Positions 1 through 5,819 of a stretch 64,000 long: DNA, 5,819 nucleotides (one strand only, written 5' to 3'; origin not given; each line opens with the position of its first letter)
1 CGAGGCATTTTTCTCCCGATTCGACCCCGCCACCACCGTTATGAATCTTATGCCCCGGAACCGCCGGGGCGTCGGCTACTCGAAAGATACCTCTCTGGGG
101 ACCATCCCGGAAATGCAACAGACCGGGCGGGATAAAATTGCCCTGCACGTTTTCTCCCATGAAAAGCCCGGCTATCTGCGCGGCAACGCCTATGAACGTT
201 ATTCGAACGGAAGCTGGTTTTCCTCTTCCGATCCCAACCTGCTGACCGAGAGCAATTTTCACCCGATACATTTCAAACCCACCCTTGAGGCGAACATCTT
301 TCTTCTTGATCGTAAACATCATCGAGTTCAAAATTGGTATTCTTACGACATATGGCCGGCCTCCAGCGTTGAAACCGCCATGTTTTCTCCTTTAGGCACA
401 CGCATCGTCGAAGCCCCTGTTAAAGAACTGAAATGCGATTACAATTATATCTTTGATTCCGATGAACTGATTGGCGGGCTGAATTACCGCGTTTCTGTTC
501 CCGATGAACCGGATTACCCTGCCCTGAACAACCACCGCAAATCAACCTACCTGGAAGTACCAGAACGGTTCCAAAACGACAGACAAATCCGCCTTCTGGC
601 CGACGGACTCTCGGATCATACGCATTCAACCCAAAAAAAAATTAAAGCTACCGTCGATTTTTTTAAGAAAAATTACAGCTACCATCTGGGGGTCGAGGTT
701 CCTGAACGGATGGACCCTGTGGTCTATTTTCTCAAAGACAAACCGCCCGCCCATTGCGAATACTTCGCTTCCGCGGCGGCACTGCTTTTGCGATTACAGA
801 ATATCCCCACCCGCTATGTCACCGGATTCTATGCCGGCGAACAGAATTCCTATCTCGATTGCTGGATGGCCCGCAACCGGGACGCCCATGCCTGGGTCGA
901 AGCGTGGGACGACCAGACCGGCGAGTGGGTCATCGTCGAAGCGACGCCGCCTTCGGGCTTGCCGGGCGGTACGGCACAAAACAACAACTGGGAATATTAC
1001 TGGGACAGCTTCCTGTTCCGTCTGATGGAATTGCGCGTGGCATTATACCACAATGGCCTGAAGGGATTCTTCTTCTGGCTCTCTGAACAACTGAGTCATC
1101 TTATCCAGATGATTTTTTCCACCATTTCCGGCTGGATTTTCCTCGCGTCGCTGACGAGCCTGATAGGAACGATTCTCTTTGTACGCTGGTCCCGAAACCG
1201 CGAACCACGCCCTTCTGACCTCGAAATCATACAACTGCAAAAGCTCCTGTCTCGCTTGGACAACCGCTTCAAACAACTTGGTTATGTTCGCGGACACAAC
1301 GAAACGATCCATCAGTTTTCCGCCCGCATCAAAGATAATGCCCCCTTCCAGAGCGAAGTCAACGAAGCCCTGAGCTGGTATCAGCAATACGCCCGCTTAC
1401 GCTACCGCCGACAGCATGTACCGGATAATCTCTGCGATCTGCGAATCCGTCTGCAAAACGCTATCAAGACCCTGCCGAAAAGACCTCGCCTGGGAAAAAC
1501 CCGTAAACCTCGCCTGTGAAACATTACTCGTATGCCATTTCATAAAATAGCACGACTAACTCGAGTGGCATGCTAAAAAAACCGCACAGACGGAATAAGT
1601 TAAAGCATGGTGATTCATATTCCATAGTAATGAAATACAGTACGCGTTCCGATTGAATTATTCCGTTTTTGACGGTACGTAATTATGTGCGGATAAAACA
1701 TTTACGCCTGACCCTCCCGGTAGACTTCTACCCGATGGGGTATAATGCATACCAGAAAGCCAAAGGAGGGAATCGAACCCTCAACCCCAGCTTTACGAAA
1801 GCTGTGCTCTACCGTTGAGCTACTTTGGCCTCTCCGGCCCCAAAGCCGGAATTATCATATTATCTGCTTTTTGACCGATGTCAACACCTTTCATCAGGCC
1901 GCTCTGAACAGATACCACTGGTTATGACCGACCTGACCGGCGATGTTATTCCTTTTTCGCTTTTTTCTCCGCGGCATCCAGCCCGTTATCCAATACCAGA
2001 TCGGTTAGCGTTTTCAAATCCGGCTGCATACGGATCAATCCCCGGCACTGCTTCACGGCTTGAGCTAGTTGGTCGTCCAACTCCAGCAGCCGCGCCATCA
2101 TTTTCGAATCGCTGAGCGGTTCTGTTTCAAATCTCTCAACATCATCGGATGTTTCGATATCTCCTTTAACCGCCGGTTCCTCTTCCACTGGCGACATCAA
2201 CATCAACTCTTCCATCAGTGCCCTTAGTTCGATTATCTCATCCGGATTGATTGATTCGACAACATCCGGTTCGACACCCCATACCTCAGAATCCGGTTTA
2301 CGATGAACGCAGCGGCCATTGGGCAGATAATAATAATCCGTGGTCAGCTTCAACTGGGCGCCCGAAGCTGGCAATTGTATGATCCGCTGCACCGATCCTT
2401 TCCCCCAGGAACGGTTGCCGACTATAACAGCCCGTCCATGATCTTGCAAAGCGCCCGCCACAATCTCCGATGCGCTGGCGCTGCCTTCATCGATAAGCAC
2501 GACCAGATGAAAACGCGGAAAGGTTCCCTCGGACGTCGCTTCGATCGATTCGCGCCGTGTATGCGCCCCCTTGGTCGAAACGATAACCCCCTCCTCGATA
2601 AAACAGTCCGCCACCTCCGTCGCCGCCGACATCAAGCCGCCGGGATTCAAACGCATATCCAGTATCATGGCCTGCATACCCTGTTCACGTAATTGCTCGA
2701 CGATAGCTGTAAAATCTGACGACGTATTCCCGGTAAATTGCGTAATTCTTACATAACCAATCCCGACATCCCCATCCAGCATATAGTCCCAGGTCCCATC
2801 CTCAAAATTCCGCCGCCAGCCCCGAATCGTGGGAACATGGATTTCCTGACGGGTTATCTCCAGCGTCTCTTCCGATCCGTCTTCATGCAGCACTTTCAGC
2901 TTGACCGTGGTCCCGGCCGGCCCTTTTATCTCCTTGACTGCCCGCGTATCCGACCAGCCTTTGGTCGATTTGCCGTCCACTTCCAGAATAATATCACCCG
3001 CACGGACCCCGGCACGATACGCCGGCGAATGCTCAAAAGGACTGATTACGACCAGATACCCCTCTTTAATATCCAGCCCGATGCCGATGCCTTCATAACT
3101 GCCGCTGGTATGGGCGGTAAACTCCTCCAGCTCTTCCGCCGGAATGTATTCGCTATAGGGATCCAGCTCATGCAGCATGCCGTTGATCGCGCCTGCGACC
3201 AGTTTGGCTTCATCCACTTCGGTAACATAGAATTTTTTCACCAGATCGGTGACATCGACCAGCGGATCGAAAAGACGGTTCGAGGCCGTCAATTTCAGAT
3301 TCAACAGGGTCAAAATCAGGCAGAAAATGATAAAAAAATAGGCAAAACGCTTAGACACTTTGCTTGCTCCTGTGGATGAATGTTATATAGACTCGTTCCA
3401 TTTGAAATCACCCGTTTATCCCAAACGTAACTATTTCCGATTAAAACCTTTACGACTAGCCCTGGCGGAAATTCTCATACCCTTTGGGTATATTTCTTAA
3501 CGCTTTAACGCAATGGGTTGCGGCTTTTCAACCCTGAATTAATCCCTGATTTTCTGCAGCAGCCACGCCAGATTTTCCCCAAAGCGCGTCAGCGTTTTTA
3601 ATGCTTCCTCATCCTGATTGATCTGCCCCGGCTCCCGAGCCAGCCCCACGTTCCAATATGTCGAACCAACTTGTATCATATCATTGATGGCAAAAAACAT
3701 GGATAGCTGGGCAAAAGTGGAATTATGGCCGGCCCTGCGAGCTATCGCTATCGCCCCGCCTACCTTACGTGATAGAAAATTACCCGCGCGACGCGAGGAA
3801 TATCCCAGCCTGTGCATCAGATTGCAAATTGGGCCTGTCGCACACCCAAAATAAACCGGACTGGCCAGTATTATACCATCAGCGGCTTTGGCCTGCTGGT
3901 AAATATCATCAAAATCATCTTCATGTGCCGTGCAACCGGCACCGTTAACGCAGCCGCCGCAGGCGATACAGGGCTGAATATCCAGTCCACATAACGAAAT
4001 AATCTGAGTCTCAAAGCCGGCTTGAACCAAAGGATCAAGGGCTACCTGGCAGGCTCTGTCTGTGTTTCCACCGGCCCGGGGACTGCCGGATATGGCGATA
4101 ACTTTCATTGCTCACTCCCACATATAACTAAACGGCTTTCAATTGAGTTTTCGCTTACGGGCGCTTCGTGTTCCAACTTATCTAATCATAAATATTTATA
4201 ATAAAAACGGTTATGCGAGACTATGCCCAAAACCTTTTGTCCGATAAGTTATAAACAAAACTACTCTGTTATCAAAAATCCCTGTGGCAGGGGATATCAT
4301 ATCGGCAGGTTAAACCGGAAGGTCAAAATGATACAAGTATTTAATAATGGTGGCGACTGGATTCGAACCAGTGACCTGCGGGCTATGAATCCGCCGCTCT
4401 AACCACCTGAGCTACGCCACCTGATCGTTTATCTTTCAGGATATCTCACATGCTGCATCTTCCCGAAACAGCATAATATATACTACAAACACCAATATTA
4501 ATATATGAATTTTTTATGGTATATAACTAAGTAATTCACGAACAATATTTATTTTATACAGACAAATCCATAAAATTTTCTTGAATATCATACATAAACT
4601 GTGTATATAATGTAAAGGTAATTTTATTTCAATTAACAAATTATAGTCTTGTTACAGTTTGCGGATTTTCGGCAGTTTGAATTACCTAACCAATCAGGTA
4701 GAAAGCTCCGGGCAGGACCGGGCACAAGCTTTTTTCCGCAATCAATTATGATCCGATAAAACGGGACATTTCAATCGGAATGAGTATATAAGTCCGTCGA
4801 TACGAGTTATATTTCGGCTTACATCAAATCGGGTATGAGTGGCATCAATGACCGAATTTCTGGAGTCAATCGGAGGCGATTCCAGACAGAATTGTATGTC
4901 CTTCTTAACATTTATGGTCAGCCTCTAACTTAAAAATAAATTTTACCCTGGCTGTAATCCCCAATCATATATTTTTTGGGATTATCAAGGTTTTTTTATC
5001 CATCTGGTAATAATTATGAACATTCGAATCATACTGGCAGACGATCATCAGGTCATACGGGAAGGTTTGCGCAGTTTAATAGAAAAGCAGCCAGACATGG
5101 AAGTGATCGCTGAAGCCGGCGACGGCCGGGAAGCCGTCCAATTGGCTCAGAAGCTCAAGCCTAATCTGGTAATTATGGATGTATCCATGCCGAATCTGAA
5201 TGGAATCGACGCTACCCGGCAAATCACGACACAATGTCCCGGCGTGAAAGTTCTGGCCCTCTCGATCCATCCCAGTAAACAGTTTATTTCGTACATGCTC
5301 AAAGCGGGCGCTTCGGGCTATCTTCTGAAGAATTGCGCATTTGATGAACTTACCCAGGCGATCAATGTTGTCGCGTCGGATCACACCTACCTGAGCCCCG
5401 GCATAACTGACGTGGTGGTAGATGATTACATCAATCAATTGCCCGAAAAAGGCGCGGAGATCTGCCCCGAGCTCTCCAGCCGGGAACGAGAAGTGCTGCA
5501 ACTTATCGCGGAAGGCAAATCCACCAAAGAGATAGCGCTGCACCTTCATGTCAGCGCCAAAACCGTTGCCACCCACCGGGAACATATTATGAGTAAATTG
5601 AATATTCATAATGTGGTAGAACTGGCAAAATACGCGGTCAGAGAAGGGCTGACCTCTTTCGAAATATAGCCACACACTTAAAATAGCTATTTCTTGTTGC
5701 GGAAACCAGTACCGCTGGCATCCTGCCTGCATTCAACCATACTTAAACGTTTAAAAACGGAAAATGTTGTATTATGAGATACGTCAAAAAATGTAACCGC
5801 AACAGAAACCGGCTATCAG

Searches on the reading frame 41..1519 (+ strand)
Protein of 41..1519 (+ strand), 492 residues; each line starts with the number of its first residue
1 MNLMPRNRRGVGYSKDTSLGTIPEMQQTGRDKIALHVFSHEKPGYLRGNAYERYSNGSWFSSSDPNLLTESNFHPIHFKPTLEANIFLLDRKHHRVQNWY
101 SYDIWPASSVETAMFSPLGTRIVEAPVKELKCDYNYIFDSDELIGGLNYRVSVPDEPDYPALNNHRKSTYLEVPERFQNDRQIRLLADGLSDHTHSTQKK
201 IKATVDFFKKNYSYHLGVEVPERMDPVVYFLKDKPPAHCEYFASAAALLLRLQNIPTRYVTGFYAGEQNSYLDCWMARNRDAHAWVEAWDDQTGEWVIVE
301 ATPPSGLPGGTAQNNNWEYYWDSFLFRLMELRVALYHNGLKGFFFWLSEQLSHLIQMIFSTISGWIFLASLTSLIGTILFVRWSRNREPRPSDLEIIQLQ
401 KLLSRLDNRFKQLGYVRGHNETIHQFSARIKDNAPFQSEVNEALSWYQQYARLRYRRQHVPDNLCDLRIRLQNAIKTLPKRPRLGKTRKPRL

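Call 42: search_protein_families(library=pfam, max_evalue=0.00001, proteins=[window:41-1519:+])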
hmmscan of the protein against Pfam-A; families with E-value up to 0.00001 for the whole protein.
window:41-1519:+ (492 aa): 1 family
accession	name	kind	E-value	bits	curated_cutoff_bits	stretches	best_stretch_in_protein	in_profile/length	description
PF01841.26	Transglut_core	-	4.1e-21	75.7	23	1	187-301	4-108/108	Transglutaminase-like superfamily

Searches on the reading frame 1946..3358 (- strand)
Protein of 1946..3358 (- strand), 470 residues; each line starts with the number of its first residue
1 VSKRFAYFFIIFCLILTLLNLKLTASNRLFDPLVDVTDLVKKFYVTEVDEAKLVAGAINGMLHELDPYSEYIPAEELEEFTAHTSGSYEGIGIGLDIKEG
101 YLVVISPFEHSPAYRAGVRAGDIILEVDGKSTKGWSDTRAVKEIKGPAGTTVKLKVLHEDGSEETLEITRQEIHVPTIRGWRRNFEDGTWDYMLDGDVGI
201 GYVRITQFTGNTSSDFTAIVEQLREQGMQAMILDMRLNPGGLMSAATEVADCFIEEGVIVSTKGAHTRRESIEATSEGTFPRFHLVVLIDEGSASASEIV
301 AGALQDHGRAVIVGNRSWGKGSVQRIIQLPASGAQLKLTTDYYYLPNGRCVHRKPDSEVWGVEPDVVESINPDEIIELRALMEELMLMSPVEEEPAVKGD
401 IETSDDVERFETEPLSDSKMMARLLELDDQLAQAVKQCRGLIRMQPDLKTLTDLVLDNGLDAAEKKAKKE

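Call 42: search_protein_families(library=pfam, max_evalue=0.00001, proteins=[window:1946-3358:-])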
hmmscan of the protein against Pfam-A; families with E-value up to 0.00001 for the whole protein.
window:1946-3358:- (470 aa): 5 families
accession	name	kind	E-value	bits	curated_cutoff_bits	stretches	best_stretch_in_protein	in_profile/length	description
PF03572.23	Peptidase_S41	-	2.2e-50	170.9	24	1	200-366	2-163/165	Peptidase family S41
PF13180.12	PDZ_2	-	4.9e-14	52.8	27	1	90-168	2-78/80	PDZ domain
PF17820.7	PDZ_6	-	7.5e-12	45.3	27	1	109-156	7-52/54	PDZ domain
PF00595.29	PDZ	-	9.6e-12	45.6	23.2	1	89-157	10-81/81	PDZ domain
PF22694.1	CtpB_N-like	-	2e-10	41.4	27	1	33-75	41-84/85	Activating protease CtpB N-terminal domain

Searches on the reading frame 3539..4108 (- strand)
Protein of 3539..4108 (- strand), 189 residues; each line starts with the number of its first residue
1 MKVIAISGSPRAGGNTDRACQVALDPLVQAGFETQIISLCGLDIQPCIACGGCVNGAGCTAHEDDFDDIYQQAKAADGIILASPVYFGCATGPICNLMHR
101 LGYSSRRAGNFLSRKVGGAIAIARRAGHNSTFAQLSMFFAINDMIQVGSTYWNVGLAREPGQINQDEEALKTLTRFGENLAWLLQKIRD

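Call 10: search_protein_families(library=ncbifam, proteins=[window:3539-4108:-])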
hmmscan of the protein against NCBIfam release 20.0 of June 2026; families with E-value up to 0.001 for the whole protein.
window:3539-4108:- (189 aa): 1 family
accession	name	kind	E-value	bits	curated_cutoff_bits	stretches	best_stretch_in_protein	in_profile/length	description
TIGR03567.1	FMN_reduc_SsuE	equivalog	7.1e-06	26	164.05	1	2-110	1-100/171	NADPH-dependent FMN reductase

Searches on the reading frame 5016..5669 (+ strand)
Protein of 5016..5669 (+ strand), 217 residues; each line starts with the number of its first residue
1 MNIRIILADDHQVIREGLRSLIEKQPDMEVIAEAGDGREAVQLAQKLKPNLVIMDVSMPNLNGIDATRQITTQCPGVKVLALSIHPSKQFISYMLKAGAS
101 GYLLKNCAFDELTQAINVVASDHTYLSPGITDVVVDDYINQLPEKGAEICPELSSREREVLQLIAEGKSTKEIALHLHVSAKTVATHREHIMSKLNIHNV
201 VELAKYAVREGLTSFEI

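Call 10: search_protein_families(library=ncbifam, proteins=[window:5016-5669:+])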
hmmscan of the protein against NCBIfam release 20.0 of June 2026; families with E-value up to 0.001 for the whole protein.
window:5016-5669:+ (217 aa): 100 families (the best 25 are shown)
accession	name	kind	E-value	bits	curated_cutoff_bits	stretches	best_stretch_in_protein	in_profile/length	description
NF052445.1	RespRegMctR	equivalog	1.2e-60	204.5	300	1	3-212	2-204/205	two-component system response regulator MctR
NF011896.0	PRK15369.1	equivalog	5.9e-49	166.5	242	1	1-212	2-209/211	two component system response regulator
NF007018.1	PRK09483.1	equivalog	6.2e-48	163.3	280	1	3-214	2-210/217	UvrY/SirA/GacA family response regulator transcription factor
NF007935.0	PRK10651.1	equivalog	8.3e-44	149.3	250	1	3-210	7-213/216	two-component system response regulator NarL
NF047785.1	respo_reg_MadR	equivalog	4.6e-39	133.9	300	1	3-212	1-208/209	MadR family response regulator transcription factor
NF007685.0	PRK10360.1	equivalog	2.1e-37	128.8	258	1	3-206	2-191/196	response regulator transcription factor UhpA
NF007708.0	PRK10403.1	equivalog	6.5e-34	117.3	343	1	3-201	7-202/215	nitrate/nitrite response regulator protein NarP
NF007403.0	PRK09935.1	equivalog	1.5e-30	106.4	271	1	5-208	6-205/210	fimbria biosynthesis transcriptional regulator FimZ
NF007419.0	PRK09958.1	equivalog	4.8e-28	98.1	251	1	5-211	3-202/204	acid-sensing system DNA-binding response regulator EvgA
NF001965.0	PRK00742.1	subfamily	2.7e-23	82.8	293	1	1-107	2-109/357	chemotaxis-specific protein-glutamate methyltransferase CheB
NF008098.0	PRK10840.1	equivalog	3.7e-22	78.9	235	1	2-207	3-205/216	response regulator transcription factor RcsB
NF041367.1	CheY_Halo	equivalog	8.2e-21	74.5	200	1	5-118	1-112/114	chemotaxis protein CheY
NF006900.1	PRK09390.1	equivalog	2e-20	73.2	255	1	5-210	7-200/203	response regulator FixJ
NF009206.0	PRK12555.1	subfamily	5.2e-18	65.1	342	1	3-89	1-88/340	chemotaxis-specific protein-glutamate methyltransferase CheB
TIGR02875.1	spore_0_A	equivalog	7.2e-17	61.5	200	1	2-122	2-124/262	sporulation transcription factor Spo0A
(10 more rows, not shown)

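Call 24: find_encoding_contigs(protein=window:5016-5669:+, flank=10000, max_places=10)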
Protein window:5016-5669:+ (217 aa): 3 contigs read that carry it; 3 places shown.
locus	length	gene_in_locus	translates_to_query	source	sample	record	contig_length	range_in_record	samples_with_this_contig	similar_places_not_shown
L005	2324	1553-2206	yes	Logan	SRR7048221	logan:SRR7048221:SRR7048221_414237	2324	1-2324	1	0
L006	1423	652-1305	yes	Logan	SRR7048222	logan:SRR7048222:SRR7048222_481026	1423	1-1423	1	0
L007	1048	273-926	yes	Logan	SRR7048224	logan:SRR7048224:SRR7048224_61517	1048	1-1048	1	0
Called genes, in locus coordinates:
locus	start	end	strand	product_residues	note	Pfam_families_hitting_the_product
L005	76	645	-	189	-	PF03358:FMN_red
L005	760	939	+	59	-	-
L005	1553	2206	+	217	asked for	PF00072:Response_reg, PF08281:Sigma70_r4_2, PF00196:GerE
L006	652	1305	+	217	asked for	PF00072:Response_reg, PF08281:Sigma70_r4_2, PF00196:GerE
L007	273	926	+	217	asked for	PF00072:Response_reg, PF08281:Sigma70_r4_2, PF00196:GerE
